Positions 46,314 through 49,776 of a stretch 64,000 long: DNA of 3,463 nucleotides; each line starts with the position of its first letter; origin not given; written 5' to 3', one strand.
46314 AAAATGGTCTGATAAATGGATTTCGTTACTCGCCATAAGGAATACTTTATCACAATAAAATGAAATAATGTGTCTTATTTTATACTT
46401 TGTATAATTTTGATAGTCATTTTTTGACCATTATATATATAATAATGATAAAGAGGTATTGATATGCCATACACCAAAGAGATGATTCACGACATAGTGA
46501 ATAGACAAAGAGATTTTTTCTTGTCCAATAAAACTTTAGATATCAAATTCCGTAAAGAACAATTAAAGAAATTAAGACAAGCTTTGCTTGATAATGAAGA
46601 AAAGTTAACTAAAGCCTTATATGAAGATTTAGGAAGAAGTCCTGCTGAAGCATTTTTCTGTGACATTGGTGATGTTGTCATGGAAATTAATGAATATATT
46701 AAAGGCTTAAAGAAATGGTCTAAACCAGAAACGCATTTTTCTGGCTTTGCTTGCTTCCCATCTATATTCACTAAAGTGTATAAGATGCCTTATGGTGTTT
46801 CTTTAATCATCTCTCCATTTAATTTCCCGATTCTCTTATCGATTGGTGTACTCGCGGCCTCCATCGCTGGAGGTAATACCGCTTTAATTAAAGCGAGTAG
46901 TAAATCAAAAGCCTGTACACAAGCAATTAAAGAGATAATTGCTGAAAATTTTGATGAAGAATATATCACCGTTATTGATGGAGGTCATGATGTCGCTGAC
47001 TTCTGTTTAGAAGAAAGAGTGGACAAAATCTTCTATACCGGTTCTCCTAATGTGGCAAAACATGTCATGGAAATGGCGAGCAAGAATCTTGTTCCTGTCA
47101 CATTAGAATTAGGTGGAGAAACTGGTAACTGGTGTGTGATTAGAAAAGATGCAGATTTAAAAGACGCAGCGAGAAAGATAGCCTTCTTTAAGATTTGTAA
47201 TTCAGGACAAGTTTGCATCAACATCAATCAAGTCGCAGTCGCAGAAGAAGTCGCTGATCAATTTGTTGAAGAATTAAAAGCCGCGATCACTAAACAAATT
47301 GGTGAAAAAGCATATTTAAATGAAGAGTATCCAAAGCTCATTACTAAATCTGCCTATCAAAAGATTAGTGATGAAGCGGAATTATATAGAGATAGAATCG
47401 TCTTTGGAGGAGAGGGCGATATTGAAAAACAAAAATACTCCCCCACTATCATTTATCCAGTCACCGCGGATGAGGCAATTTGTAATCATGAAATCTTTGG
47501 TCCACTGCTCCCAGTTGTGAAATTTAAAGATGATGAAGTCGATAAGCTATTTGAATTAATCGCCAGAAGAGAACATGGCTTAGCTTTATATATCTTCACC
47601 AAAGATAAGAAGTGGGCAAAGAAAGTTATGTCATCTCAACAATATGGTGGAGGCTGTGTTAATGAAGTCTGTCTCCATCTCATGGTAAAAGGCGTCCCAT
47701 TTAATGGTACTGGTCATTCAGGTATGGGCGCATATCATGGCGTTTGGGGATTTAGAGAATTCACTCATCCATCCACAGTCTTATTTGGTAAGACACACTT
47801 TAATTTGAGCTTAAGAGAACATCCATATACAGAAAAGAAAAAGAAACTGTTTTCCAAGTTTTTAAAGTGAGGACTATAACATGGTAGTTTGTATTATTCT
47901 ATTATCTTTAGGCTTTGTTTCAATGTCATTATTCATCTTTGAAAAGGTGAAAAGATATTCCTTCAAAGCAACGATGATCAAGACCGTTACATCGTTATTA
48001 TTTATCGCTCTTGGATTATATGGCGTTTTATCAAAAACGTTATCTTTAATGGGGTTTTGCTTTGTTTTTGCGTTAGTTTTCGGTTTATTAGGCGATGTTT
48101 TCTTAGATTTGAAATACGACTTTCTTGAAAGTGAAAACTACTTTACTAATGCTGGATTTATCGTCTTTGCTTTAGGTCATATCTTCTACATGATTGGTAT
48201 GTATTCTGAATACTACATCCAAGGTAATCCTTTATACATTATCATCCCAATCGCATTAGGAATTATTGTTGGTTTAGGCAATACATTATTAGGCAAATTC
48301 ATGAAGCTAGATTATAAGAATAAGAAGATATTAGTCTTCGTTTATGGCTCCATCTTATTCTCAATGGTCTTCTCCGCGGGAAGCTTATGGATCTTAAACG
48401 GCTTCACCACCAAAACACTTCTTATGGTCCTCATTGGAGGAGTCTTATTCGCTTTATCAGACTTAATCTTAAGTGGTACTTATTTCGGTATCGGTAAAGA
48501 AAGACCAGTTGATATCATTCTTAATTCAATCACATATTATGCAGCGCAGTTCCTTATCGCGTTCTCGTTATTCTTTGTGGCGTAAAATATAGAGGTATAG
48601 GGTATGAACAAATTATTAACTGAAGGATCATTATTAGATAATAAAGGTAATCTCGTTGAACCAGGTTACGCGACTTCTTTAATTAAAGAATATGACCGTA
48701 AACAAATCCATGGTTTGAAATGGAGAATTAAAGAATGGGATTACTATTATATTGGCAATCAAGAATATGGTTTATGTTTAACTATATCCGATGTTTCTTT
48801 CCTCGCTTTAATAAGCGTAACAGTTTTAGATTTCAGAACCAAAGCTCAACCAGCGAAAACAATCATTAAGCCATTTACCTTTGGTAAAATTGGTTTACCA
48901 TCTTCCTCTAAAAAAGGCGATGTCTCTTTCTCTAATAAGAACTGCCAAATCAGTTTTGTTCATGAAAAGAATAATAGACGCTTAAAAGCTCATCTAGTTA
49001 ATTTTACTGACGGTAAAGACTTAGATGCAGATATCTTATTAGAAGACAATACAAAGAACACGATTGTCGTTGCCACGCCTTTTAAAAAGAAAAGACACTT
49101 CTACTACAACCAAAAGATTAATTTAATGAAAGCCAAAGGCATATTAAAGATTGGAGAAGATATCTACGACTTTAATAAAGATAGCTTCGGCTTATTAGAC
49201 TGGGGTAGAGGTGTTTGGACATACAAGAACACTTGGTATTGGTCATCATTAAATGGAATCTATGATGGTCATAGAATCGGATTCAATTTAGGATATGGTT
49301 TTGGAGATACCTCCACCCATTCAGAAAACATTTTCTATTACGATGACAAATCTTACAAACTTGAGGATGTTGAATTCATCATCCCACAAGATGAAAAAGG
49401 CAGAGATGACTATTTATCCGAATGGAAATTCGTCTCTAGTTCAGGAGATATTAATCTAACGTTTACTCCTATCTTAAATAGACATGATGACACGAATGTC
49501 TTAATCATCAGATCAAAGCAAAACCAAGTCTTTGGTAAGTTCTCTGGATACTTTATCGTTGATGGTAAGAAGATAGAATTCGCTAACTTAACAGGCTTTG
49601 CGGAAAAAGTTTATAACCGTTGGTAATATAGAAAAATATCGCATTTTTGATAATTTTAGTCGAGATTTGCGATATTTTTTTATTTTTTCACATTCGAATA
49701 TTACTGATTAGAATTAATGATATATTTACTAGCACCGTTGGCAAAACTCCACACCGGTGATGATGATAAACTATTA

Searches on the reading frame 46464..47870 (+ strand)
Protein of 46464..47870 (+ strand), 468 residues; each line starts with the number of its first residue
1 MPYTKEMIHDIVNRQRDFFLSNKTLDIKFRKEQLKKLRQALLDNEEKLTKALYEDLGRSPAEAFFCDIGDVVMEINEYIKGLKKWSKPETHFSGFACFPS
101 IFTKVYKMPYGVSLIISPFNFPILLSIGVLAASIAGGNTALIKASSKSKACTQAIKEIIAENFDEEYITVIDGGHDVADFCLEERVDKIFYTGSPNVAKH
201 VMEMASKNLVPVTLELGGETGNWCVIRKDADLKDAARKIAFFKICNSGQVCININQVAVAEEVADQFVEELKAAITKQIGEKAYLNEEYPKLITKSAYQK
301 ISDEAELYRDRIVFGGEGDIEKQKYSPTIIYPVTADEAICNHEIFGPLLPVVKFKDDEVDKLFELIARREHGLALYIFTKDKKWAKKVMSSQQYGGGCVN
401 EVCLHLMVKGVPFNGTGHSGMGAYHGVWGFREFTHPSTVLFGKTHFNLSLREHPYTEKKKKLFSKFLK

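Call 30: search_protein_families(library=pfam, proteins=[window:46464-47870:+], max_evalue=0.00001)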
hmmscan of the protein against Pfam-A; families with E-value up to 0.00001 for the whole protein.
window:46464-47870:+ (468 aa): 1 family
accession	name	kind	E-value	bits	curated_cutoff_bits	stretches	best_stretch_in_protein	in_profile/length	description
PF00171.27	Aldedh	-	6.9e-78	262.7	23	1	4-439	27-461/461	Aldehyde dehydrogenase family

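Call 93: list_cluster_members(proteins=[window:46464-47870:+, window:48604-49626:+, window:32628-36002:-])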
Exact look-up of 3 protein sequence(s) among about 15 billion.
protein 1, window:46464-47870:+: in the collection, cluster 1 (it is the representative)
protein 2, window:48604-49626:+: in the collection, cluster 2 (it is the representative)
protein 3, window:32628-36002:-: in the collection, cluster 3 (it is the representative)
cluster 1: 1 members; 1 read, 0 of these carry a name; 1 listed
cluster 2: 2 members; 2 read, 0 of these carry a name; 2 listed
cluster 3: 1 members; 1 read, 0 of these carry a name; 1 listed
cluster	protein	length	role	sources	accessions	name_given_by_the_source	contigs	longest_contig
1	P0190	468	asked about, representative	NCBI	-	-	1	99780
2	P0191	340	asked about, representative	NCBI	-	-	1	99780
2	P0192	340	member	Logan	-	-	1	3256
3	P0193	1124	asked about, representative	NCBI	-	-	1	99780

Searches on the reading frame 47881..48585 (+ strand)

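Call 30: search_protein_families(library=pfam, proteins=[window:47881-48585:+], max_evalue=0.00001)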
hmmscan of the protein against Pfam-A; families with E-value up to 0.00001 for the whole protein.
window:47881-48585:+ (234 aa): 1 family
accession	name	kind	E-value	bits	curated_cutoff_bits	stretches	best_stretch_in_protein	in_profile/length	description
PF07947.19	YhhN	-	3.4e-25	89.3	25.6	1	31-230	3-182/182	YhhN family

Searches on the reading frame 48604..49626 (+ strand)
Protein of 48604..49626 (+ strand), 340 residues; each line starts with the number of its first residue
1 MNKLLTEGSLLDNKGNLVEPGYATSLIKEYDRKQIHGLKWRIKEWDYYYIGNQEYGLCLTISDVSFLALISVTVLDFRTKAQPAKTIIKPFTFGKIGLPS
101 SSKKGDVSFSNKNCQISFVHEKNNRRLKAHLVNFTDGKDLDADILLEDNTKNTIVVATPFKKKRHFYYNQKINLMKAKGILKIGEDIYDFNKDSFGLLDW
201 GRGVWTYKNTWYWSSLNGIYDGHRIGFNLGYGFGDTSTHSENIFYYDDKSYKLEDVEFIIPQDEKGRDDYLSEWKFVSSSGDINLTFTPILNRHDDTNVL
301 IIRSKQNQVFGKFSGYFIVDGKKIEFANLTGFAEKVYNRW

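Call 30: search_protein_families(library=pfam, proteins=[window:48604-49626:+], max_evalue=0.00001)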
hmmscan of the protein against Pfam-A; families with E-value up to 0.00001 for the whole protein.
window:48604-49626:+ (340 aa): 1 family
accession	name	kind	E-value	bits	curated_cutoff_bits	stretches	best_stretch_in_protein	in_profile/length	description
PF10974.15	DUF2804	-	1e-125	419.9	26.9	1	4-340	4-339/339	Domain of unknown function (DUF2804)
